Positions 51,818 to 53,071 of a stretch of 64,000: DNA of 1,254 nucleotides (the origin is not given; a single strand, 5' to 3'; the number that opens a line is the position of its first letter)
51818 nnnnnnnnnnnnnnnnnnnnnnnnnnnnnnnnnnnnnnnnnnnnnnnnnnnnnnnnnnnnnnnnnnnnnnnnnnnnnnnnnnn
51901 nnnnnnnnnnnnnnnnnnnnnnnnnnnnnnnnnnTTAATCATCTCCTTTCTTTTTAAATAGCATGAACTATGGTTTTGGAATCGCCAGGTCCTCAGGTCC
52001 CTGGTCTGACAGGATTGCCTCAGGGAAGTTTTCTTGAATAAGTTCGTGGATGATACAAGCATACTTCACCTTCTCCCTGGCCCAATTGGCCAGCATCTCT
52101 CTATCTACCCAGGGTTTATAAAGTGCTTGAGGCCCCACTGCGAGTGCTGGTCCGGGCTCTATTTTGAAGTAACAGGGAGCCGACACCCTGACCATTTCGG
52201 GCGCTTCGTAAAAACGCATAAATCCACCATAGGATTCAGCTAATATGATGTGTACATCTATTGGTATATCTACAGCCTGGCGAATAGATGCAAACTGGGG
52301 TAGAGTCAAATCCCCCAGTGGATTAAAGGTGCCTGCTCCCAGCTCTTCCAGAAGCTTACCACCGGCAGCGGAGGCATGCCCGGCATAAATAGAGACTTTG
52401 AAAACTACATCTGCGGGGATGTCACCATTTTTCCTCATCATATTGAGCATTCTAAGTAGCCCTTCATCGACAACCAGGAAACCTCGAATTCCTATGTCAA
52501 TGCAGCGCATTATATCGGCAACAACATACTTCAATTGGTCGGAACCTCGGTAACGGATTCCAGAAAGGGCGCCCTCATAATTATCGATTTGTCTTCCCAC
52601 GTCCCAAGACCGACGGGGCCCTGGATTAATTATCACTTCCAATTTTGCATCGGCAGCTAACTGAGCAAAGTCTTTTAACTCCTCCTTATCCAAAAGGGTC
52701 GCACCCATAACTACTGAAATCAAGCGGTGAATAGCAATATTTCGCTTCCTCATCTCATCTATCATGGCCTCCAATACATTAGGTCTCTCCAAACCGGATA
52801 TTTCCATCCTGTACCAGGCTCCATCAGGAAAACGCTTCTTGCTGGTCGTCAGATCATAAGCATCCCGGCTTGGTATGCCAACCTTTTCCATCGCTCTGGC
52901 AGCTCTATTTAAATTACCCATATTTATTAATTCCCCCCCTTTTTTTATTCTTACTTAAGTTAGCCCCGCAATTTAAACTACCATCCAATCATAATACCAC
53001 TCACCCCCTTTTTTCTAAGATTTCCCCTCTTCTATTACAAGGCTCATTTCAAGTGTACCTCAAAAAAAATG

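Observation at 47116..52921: BKACE-centred catabolic cluster of unknown substrate (CoA-transferase A/B, BKACE, extended-SDR dehydrogenase, panB, unknown 317-aa protein)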

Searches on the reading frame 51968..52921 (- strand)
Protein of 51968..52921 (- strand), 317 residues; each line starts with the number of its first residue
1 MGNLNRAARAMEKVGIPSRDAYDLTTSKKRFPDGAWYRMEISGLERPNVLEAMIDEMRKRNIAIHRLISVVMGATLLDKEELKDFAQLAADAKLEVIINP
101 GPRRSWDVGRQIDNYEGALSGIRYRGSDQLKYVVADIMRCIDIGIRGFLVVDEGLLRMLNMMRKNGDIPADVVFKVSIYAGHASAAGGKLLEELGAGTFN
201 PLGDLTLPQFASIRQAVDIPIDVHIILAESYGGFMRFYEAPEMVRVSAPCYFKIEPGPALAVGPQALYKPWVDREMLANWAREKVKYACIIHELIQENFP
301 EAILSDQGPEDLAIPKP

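Call 6: search_protein_families(library=pfam, proteins=[window:51968-52921:-], max_evalue=0.01)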
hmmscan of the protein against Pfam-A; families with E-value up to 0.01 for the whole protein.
window:51968-52921:- (317 aa): 0 families

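Call 7: search_protein_families(library=ncbifam, proteins=[window:51968-52921:-], max_evalue=0.01)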
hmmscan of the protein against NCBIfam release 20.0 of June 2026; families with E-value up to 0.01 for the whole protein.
window:51968-52921:- (317 aa): 0 families

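Call 13: find_homologous_proteins(query=window:51968-52921:-)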
Query window:51968-52921:- (317 aa): 2696 proteins with E <= 0.001 among 5917 candidates; the best 120 are listed.
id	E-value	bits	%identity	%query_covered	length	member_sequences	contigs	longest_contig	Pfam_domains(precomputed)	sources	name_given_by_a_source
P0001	1.9e-208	709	99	100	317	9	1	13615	-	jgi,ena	-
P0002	8.5e-197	671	93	100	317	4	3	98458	-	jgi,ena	-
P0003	1.7e-190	650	90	99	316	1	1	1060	-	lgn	-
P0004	2.4e-190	649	90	99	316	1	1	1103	-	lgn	-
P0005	3.1e-189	646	88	100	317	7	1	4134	-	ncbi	-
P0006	5.1e-189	645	90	99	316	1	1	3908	-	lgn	-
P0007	2.6e-187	639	88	100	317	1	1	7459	-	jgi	-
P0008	8.6e-187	638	88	100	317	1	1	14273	-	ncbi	-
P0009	2.5e-186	636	88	100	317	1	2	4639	-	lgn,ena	-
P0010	5.1e-185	632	87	100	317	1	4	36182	-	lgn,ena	-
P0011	1.7e-184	630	87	100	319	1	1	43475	-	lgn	-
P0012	6.6e-183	625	87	99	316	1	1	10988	-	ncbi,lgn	-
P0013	8.7e-181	618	84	100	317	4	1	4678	-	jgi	-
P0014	1.1e-179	614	84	99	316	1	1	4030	-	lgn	-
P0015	2.6e-163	561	77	99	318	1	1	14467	-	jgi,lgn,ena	-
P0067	5.6e-155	533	72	99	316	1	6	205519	-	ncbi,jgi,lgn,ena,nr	ncbi:MAG: hypothetical protein AMJ92_00440 [candidate division Zixibacteria bacterium SM23_81]|nr:MA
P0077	1.4e-154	532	73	99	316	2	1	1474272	-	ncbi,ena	-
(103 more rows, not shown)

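Call 14: find_related_loci(query=window:51968-52921:-, collection=genome_contigs, flank=9000)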
Query window:51968-52921:- (317 aa) in genome_contigs; peptide patterns used: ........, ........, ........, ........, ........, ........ (x = any residue, [..] = any of these).
188 stretches matched a pattern; 84 encode a relative of the query (tblastn E <= 1e-3); the best 80 are kept; 79 distinct loci.
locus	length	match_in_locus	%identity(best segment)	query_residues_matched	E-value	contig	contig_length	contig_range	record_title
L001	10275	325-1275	96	1-317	0e+0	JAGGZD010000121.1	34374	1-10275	MAG: Dehalococcoidia bacterium isolate AUK195 PB_MBMC_149_c_000000000014, whole genome shotgun sequence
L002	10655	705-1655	94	1-317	0e+0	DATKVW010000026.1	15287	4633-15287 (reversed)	MAG TPA_asm: Dehalococcoidales bacterium isolate SMAG_U14144 k141_702134, whole genome shotgun sequence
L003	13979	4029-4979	88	1-317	0e+0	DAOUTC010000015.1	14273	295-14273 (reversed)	MAG TPA_asm: Dehalococcoidia bacterium isolate CSMAG_562 CSMAG_562_k127_620558_length_14273_cov_14.0000, whole genome sh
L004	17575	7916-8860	76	3-317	2e-166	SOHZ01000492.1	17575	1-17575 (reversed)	MAG: Anaerolineales bacterium isolate E26_bin7 NODE_104_length_17575_cov_14.300628, whole genome shotgun sequence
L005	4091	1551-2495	76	3-317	3e-171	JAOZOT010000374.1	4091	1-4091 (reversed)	MAG: Anaerolineae bacterium isolate GMC4.maxbin2.235_sub GMC4_46771_length_4091_cov_19.902131, whole genome shotgun sequ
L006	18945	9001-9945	74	3-317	1e-164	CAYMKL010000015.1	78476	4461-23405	MAG TPA_asm: uncultured Anaerolineae bacterium isolate SRP167671_co1_184 genome assembly, contig: NODE_311_length_78476_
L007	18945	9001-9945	73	3-317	2e-164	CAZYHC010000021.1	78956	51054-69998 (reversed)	MAG TPA_asm: uncultured Anaerolineales bacterium isolate binchicken_co294_99 genome assembly, contig: NODE_559_length_78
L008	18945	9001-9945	75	3-317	1e-164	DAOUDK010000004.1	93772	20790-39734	MAG TPA_asm: Anaerolineae bacterium isolate M42_99 k117_1444969, whole genome shotgun sequence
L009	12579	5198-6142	75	3-317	7e-164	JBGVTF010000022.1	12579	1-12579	MAG: Anaerolineae bacterium isolate S_237_B7 k127_558315, whole genome shotgun sequence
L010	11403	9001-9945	75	3-317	5e-164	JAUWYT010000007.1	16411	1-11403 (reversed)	MAG: Chloroflexota bacterium isolate CSMAG_2717 CSMAG_2717_k141_510329_length_16411_cov_8.8101, whole genome shotgun seq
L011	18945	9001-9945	74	3-317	1e-163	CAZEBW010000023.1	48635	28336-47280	MAG TPA_asm: uncultured Anaerolineae bacterium isolate binchicken_co17_112 genome assembly, contig: NODE_2192_length_486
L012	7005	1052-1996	74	3-317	1e-163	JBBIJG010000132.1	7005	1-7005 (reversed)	MAG: Caldilineae bacterium isolate BR1F70218_bin_157 NODE_2814_length_7005_cov_2.986331, whole genome shotgun sequence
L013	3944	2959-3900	76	3-316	5e-169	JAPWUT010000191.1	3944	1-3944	MAG: Anaerolineae bacterium isolate RSWS10 scaffold_5893_c1, whole genome shotgun sequence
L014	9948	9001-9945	73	3-317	8e-163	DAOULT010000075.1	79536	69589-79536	MAG TPA_asm: Anaerolineae bacterium isolate W31_52 k127_443598, whole genome shotgun sequence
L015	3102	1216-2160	74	3-317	3e-171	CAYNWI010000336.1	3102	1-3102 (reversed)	MAG TPA_asm: uncultured Anaerolineae bacterium isolate binchicken_co196_404 genome assembly, contig: NODE_47666_length_3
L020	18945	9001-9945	73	3-317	2e-161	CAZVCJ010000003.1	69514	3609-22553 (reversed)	MAG TPA_asm: uncultured Anaerolineae bacterium isolate SRP178699_co1_610 genome assembly, contig: NODE_294_length_69514_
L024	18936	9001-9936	74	5-316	5e-161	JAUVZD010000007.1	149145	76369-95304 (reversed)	MAG: Candidatus Coatesbacteria bacterium isolate CSMAG_1259 CSMAG_1259_k141_991518_length_149145_cov_100.3624, whole gen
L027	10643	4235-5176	74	3-316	2e-160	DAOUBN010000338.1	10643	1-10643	MAG TPA_asm: Anaerolineae bacterium isolate H70_729 k91_1002913, whole genome shotgun sequence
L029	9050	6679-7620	75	3-316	4e-160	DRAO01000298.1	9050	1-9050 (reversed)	MAG TPA_asm: Chloroflexota bacterium isolate HyVt-206 Ga0116200_10001548, whole genome shotgun sequence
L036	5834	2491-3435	71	3-317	3e-158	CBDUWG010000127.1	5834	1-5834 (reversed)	MAG TPA_asm: uncultured bacterium isolate SRR22302358_concoct_46 genome assembly, contig: ERZ25746585.6512, whole genome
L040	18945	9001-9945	74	3-317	1e-155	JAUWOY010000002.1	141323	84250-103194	MAG: Chloroflexota bacterium isolate CSMAG_2462 CSMAG_2462_k141_972747_length_141323_cov_17.9974, whole genome shotgun s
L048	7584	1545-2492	70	1-317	7e-150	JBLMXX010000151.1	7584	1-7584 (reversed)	MAG: Acidobacteriota bacterium isolate MAG244 PRJNA957066_bin26_renamed_150, whole genome shotgun sequence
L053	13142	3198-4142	68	3-317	1e-146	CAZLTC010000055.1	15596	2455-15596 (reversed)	MAG TPA_asm: uncultured bacterium isolate SRP185410_co2_414 genome assembly, contig: NODE_4662_length_15596_cov_9.127212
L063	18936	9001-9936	64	6-317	2e-140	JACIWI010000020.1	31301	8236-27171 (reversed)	MAG: Candidatus Bipolaricaulota bacterium isolate MAG-22 Bipolaricaulaceae_A3_bin12_Scaffold_20, whole genome shotgun se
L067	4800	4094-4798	76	3-237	4e-119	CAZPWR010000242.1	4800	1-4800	MAG TPA_asm: uncultured Anaerolineae bacterium isolate binchicken_co25_129 genome assembly, contig: k141_159458, whole g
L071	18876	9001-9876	37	14-316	8e-61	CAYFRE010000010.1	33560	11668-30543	MAG TPA_asm: uncultured Syntrophomonadaceae bacterium isolate ERP107106_co2_176 genome assembly, contig: NODE_1012_lengt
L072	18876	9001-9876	37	14-316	6e-60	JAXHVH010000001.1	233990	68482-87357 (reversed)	MAG: Bacillota bacterium isolate MAG72_tar_biofilm MAG72_1, whole genome shotgun sequence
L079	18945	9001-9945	68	3-317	7e-150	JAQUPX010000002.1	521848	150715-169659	MAG: bacterium isolate STD1_36 NODE_20_length_521848_cov_8.157435_Sandtown_D1, whole genome shotgun sequence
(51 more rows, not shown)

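Call 17: find_encoding_contigs(protein=P0067, flank=8000, max_places=3)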
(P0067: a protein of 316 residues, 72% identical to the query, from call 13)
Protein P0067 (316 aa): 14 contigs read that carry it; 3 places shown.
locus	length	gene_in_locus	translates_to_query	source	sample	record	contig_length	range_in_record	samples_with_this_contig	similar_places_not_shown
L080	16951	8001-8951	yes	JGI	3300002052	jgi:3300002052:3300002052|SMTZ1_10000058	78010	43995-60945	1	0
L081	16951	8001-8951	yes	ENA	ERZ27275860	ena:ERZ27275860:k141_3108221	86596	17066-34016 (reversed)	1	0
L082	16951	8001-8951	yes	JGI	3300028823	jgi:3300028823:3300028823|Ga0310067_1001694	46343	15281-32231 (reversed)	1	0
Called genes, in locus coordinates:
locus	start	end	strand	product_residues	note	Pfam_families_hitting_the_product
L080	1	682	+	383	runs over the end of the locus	PF02684:LpxB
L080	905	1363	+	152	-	PF04028:DUF374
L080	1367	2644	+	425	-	PF04413:Glycos_transf_N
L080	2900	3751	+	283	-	PF02606:LpxK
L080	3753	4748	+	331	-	PF07991:KARI_N, PF01450:KARI_C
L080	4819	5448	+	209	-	PF01558:POR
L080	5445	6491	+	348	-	PF03447:NAD_binding_3, PF00742:Homoserine_dh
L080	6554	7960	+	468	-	PF00171:Aldedh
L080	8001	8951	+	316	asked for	-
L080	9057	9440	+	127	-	PF13525:YfiO (weak), PF07719:TPR_2 (faint), PF13181:TPR_8 (faint), PF13174:TPR_6 (weak)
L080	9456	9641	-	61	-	-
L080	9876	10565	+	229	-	-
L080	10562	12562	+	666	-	PF07715:Plug, PF00593:TonB_dep_Rec_b-barrel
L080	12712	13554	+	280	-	PF06347:SH3_4 (weak), PF08239:SH3_3, PF18348:SH3_16, PF00877:NLPC_P60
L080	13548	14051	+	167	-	PF01844:HNH, PF13395:HNH_4, PF14279:HNH_5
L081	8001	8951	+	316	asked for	-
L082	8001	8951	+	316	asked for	-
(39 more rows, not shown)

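Call 18: find_encoding_contigs(protein=P0077, flank=8000, max_places=2)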
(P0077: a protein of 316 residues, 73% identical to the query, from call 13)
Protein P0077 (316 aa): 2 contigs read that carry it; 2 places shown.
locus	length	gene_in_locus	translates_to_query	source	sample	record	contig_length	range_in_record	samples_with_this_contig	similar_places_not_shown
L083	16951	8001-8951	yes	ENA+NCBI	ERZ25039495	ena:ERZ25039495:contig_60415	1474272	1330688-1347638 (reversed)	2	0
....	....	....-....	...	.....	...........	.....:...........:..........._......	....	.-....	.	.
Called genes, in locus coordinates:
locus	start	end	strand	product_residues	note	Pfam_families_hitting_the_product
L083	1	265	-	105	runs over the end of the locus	PF22263:DUF6951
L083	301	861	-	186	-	PF14385:DUF4416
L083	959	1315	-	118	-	-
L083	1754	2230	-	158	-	PF09861:Lar_N (weak)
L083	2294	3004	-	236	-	PF20582:UPF0758_N, PF04002:RadC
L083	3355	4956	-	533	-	PF01554:MatE (weak), PF03023:MurJ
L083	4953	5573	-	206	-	PF01977:UbiD, PF20696:UbiD_C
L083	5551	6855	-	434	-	PF02441:Flavoprotein, PF20695:UbiD_N, PF01977:UbiD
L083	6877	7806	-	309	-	PF00288:GHMP_kinases_N, PF08544:GHMP_kinases_C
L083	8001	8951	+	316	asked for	-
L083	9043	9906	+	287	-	PF02548:Pantoate_transf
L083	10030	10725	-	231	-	PF00486:Trans_reg_C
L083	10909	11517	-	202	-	PF13489:Methyltransf_23, PF07021:MetW (weak), PF08241:Methyltransf_11, PF08242:Methyltransf_12, PF13649:Methyltransf_25, PF13847:Methyltransf_31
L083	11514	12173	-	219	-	-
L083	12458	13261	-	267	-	PF04029:2-ph_phosp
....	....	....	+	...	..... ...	-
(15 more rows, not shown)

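Call 22: search_protein_families(library=pfam, proteins=[L040:11904-13379:+, L040:16032-16727:+, L020:4267-5013:+, L029:5617-6201:+, L004:3910-5520:+, L067:1887-2648:+, L027:2784-3266:+, L024:10029-11060:+, L020:6662-8065:+, L027:3827-4210:+], max_evalue=0.001)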
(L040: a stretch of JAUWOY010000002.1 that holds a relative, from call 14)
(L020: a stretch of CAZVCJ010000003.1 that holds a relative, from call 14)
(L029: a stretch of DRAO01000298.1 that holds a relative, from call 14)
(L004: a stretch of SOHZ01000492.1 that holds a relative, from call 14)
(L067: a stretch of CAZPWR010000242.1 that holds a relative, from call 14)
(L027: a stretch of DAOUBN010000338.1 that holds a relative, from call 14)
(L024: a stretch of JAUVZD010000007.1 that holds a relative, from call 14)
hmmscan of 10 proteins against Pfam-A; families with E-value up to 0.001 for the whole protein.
L040:11904-13379:+ (491 aa): 2 families
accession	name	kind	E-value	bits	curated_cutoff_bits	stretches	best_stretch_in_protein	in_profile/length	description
PF00701.28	DHDPS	-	5.2e-76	255.6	22.1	1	27-308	2-283/289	Dihydrodipicolinate synthetase family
PF08714.17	Fae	-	1.3e-33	116.7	27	1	335-487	1-158/159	Formaldehyde-activating enzyme (Fae)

L040:16032-16727:+ (231 aa): 2 families
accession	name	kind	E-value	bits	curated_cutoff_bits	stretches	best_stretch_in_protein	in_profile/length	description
PF00881.29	Nitroreductase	-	2.9e-34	119.1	23.5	1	59-228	2-167/167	Nitroreductase family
PF14512.11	TM1586_NiRdase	-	0.00056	20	27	0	54-82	2-30/215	Putative TM nitroreductase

L020:4267-5013:+ (248 aa): 1 family
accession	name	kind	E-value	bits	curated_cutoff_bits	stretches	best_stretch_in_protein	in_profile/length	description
PF00923.25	TAL_FSA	-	1.1e-51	176.3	27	1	3-245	1-282/285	Transaldolase/Fructose-6-phosphate aldolase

L029:5617-6201:+ (194 aa): 8 families
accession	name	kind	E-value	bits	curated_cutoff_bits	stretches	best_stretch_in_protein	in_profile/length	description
PF14520.12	HHH_5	-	3.1e-18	66.4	27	1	72-130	1-57/57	Helix-hairpin-helix domain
PF01330.27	RuvA_N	-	1.6e-17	63.8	23.6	1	1-62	1-61/61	RuvA N terminal domain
PF00633.29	HHH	-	5.1e-09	36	24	0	107-124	10-27/30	Helix-hairpin-helix motif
PF07499.19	RuvA_C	-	8.5e-08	33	24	1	149-188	4-44/47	RuvA, C-terminal domain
PF21176.3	RecR_HhH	-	9.3e-07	29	27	0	110-128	8-26/45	RecR, helix-hairpin-helix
PF12836.13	HHH_3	-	9.9e-05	22.8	27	0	108-126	14-32/65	Helix-hairpin-helix motif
PF12826.13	HHH_2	-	0.00043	20.8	27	0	77-131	7-58/64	Helix-hairpin-helix motif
PF02371.22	Transposase_20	-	0.00086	20.1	21.3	0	73-93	2-22/87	Transposase IS116/IS110/IS902 family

L004:3910-5520:+ (536 aa): 3 families
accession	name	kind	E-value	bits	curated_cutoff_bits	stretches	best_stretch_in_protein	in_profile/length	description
PF06418.20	CTP_synth_N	-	3.4e-127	423.7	26.1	1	3-267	1-265/265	CTP synthase N-terminus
PF00117.34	GATase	-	4.5e-37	128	22.8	1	302-526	2-189/190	Glutamine amidotransferase class-I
PF07722.19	Peptidase_C26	-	8e-07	29.5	20.5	1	367-509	98-219/219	Peptidase C26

L067:1887-2648:+ (253 aa): 2 families
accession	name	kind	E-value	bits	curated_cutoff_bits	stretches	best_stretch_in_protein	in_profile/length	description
PF01709.26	Transcrip_reg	-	3.6e-55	186.5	27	1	83-237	2-160/160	TACO1/YebC second and third domain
PF20772.2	TACO1_YebC_N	-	4.5e-35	120.4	36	1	5-75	1-72/73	TACO1/YebC protein N-terminal domain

L027:2784-3266:+ (160 aa): 1 family
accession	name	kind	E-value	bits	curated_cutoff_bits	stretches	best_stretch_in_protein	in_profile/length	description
PF02075.23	RuvC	-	1.3e-51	174.8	22.2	1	3-150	1-148/148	Crossover junction endodeoxyribonuclease RuvC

L024:10029-11060:+ (343 aa): 2 families
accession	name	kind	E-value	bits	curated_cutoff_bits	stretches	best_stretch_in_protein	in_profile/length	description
PF00742.24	Homoserine_dh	-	2.1e-59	200.7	22.9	1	158-335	1-173/173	Homoserine dehydrogenase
PF03447.22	NAD_binding_3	-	3.4e-10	41.1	24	1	9-150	1-116/116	Homoserine dehydrogenase, NAD binding domain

L020:6662-8065:+ (467 aa): 0 families

L027:3827-4210:+ (127 aa): 0 families

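Call 24: predict_structure(alignment_id=A1)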
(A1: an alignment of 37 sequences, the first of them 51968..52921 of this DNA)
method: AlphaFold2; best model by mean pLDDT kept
length: 317 residues; sequences in the alignment: 37
mean_pLDDT: 81.7   pTM: 0.84
mean pLDDT of the five models: 81.7, 81.3, 80.1, 79.3, 75.7
residues with pLDDT >= 90: 150; 70-90: 96; 50-70: 40; < 50: 31
segments of 3 or more residues with pLDDT < 50: 103-126, 229-233
pLDDT, mean of each block of 10 residues (from residue 1): 77 76 84 97 87 97 90 65 93 92 48 43 53 85 93 86 96 86 85 94 80 93 73 60 93 73 58 83 92 94 96 96
secondary structure, 60 per line:
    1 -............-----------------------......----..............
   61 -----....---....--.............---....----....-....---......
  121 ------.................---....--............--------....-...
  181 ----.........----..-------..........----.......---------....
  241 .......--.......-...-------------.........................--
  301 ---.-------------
elements in order: H2-13 E37-42 H47-60 E66-69 H73-76 H79-91 E95-98 H103-106 H108-111 H115-120 H127-143 E147-150 H153-164 E173-176 H185-193 H207-216 E221-227 H237-247 E250-256 H274-298

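Call 34: search_solved_structures(query=A1, max_evalue=10)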
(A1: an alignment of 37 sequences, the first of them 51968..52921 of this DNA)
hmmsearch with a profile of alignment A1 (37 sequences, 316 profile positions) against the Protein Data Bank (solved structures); distinct sequences matched with E-value up to 10: 6.
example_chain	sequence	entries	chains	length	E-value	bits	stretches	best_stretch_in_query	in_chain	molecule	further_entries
4wsl_A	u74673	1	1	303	9.6e-06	28.2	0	152-190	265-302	Pentatricopeptide repeat protein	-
4pjr_A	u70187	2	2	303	1.4e-05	27.6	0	152-190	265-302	Pentatricopeptide repeat protein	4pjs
4pjq_A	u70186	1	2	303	1.5e-05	27.6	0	153-190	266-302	Pentatricopeptide repeat protein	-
3rj2_X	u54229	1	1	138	1.1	11.5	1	209-247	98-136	Putative uncharacterized protein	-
2o4x_B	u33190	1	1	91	1.7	11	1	28-63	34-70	Staphylococcal nuclease domain-containing protein 1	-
2e6n_A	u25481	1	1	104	2.1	10.7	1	28-63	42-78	Staphylococcal nuclease domain-containing protein 1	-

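Call 44: search_protein_families(library=pfam, proteins=[L002:4735-5616:+], max_evalue=0.001)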
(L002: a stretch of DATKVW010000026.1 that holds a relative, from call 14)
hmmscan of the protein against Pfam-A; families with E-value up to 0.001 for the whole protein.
L002:4735-5616:+ (293 aa): 1 family
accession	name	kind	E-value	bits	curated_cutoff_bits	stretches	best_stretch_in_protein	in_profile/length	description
PF02775.26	TPP_enzyme_C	-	6.5e-13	49.2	21.9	1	69-206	27-151/151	Thiamine pyrophosphate enzyme, C-terminal TPP binding domain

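Call 51: search_protein_families(library=ncbifam, proteins=[L002:5659-6588:+], max_evalue=1e-10)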
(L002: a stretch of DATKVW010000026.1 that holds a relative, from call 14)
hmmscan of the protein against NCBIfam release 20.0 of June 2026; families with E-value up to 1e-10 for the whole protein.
L002:5659-6588:+ (309 aa): 4 families
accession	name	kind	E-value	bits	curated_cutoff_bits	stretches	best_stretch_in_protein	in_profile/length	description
NF053538.1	DixhxACActTsKce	equivalog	2e-125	417.9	430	1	3-309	4-310/310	3,5-dioxohexanoate:acetyl-CoA acetone transferase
NF052387.1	Lys_ferment_KCE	equivalog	2.3e-78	263.3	382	2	144-301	114-267/267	3-keto-5-aminohexanoate cleavage enzyme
NF052389.1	Lys_KAL_CLE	exception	4.1e-61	207.1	725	2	143-302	282-437/440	bifunctional 3-aminobutyryl-CoA ammonia lyase/3-keto-5-aminohexanoate cleavage enzyme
NF053568.1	3OXCoAcCUPNH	equivalog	3.1e-54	184.1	350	2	145-302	117-273/274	3-oxoadipate:acetyl-CoA acetyltransferase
